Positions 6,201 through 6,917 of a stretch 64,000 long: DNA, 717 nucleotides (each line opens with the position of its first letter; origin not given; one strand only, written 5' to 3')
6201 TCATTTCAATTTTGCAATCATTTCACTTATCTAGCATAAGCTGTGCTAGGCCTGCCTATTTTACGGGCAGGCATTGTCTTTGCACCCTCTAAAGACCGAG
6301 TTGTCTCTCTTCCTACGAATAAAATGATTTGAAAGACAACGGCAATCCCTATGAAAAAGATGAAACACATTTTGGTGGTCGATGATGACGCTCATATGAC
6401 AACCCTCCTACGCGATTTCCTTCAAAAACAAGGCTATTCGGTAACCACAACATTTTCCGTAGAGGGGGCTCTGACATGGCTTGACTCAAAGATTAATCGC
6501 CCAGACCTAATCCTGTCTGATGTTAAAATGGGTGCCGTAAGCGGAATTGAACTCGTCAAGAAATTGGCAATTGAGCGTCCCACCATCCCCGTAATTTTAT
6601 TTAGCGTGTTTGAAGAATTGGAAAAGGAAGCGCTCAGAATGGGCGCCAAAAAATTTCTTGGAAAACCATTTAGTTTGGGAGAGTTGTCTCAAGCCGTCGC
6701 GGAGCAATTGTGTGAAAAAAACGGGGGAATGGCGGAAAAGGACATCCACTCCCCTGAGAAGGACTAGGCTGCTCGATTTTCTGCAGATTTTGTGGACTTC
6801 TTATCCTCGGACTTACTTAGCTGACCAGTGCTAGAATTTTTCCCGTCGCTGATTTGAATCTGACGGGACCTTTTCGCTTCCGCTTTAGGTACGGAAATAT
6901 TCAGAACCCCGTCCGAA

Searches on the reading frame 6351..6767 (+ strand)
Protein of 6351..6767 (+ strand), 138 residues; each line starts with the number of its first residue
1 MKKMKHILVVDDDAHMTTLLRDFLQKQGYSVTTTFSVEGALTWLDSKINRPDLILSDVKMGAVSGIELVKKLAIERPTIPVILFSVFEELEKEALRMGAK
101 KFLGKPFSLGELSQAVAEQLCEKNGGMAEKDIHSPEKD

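Call 81: search_protein_families(library=pfam, proteins=[window:6351-6767:+], max_evalue=0.001)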
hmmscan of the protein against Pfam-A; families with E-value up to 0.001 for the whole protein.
window:6351-6767:+ (138 aa): 1 family
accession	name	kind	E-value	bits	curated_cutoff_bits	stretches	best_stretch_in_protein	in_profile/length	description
PF00072.30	Response_reg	-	4e-24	85.4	30.2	1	7-116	1-110/111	Response regulator receiver domain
